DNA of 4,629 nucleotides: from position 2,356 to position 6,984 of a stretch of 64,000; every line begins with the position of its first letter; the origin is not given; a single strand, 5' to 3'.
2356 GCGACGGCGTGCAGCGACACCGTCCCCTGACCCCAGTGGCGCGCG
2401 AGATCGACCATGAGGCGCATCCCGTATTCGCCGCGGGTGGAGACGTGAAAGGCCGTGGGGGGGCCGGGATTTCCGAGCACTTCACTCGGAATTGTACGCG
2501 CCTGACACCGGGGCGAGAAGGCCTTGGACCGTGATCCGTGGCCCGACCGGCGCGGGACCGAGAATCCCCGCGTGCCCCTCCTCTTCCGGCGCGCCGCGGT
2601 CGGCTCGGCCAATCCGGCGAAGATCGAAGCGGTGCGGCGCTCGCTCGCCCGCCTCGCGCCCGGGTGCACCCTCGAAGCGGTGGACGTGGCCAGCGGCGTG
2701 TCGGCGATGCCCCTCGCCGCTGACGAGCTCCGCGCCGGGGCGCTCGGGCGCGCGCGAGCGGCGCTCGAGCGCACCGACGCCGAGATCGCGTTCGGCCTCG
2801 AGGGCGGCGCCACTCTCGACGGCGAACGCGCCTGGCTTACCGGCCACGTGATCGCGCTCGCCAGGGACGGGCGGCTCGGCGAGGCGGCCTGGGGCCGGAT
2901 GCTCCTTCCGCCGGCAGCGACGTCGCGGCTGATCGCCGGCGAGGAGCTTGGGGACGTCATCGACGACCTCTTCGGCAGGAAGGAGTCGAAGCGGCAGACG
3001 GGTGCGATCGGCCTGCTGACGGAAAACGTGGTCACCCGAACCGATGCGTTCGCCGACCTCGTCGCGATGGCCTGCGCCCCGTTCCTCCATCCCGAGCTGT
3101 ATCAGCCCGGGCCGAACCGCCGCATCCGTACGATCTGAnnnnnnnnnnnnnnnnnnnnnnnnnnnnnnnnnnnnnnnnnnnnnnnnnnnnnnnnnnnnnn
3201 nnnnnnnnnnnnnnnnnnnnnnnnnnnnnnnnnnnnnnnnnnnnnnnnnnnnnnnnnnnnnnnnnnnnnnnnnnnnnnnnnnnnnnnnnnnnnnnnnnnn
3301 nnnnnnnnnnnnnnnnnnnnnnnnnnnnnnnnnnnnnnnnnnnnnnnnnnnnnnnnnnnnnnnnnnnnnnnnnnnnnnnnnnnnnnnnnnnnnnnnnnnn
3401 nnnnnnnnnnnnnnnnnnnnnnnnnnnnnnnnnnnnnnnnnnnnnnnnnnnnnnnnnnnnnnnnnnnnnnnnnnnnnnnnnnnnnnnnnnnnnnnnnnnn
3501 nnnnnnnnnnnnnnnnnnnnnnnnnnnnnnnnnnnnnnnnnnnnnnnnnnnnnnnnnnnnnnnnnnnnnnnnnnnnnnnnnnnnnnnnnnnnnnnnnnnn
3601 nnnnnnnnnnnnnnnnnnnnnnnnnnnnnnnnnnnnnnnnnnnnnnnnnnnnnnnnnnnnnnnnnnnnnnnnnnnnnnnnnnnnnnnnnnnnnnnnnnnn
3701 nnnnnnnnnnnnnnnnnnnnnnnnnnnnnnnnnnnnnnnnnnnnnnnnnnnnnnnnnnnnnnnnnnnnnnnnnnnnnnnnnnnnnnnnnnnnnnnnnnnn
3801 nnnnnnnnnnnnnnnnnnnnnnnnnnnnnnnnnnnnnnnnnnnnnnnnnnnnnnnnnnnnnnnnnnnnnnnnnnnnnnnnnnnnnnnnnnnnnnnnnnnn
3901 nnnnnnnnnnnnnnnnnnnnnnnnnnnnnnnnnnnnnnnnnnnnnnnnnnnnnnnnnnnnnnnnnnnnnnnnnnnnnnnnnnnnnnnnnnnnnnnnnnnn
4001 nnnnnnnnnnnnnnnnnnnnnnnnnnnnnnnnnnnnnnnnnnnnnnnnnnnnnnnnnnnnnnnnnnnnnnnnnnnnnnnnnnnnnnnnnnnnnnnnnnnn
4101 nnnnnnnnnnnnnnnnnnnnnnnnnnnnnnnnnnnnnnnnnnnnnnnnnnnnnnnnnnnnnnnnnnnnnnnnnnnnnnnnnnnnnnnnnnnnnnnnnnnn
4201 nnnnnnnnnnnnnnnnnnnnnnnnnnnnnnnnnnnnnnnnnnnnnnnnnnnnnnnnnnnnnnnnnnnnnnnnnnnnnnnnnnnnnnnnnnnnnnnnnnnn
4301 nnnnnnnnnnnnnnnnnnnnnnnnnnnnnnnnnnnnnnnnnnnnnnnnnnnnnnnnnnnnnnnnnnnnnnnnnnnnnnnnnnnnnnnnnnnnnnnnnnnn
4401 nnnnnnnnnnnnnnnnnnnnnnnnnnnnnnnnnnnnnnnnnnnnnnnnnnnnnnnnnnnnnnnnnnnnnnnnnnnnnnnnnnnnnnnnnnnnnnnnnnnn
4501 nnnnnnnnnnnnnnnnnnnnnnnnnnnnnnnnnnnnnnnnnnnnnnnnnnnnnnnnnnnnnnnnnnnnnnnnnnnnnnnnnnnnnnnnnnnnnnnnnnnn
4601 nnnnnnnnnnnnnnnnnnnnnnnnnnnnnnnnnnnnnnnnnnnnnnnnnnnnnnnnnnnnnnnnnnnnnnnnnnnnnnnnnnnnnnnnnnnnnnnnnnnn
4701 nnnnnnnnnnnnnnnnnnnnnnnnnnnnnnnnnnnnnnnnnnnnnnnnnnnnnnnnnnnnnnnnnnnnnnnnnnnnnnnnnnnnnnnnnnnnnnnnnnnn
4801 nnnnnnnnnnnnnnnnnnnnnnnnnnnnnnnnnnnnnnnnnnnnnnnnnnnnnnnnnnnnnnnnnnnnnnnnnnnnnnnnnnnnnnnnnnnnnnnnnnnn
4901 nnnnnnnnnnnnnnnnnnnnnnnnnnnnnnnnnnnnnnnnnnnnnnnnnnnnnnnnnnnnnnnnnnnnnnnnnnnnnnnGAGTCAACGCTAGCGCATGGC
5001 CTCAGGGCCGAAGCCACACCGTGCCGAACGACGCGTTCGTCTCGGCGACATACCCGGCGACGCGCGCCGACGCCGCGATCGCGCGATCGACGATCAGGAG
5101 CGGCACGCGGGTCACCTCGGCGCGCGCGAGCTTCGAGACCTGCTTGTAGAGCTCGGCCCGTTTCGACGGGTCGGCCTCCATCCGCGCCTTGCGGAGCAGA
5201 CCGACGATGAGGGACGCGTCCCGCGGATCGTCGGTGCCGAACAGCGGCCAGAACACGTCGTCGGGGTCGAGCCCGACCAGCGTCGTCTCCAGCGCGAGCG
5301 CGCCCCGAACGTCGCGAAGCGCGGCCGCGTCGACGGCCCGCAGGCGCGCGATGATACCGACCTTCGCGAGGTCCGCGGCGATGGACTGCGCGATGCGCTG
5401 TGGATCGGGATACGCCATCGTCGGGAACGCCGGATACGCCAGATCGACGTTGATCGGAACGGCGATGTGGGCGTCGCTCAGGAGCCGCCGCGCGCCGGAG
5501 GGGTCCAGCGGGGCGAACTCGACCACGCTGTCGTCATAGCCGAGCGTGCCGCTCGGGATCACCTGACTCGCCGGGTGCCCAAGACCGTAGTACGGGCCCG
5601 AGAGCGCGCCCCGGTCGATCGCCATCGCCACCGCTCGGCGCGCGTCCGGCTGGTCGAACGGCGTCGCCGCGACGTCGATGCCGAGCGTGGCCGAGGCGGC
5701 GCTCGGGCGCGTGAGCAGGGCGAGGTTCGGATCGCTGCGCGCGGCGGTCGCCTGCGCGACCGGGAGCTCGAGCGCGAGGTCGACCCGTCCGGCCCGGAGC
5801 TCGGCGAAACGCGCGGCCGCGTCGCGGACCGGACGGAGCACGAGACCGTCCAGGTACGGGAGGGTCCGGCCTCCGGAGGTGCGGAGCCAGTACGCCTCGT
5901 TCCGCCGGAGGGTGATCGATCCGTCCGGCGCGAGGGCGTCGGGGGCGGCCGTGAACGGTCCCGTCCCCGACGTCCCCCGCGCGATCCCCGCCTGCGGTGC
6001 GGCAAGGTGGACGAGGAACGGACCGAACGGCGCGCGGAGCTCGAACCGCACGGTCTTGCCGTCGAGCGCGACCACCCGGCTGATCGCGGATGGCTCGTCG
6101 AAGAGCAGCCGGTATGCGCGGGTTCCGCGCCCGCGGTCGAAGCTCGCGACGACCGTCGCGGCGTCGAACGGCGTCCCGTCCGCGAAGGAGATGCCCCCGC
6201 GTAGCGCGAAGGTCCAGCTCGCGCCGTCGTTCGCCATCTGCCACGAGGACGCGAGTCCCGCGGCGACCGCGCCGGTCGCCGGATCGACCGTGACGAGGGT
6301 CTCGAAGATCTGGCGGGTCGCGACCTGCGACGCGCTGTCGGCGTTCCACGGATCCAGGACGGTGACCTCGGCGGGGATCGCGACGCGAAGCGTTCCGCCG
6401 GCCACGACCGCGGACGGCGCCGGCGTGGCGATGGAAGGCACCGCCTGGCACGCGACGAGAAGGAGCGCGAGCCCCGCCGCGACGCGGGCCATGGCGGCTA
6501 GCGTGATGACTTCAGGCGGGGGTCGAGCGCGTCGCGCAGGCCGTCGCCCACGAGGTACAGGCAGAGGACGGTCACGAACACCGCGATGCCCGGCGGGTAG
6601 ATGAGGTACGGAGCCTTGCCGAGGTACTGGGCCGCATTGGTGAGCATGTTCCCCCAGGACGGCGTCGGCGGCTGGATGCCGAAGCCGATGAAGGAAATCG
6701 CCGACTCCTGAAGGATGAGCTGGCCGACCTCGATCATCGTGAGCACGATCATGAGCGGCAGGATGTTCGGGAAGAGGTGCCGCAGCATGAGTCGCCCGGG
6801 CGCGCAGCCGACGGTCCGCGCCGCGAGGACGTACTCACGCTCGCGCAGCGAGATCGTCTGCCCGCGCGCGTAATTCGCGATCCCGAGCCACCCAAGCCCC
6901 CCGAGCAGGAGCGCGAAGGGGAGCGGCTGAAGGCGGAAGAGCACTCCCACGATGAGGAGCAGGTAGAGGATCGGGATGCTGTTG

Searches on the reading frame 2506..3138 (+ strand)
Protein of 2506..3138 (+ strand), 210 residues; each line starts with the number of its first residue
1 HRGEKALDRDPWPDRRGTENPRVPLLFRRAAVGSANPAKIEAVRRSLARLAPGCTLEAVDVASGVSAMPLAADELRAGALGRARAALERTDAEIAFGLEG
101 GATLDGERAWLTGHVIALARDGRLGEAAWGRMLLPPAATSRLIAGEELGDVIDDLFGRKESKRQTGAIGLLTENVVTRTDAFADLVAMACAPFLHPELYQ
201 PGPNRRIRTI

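Call 72: search_protein_families(library=pfam, proteins=[window:2506-3138:+], max_evalue=0.00001)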
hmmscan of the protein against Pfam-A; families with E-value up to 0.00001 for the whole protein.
window:2506-3138:+ (210 aa): 1 family
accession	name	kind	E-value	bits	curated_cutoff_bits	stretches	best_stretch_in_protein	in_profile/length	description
PF01931.24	NTPase_I-T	-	4.5e-41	140.8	25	1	33-194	1-162/162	Protein of unknown function DUF84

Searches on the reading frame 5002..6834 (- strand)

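Call 72: search_protein_families(library=pfam, proteins=[window:5002-6834:-], max_evalue=0.00001)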
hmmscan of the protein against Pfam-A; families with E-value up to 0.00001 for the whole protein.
window:5002-6834:- (610 aa): 1 family
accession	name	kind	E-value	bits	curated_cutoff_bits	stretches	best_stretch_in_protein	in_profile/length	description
PF00496.27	SBP_bac_5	-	1.2e-56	192.9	32.4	1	191-533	3-362/368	Bacterial extracellular solute-binding proteins, family 5 Middle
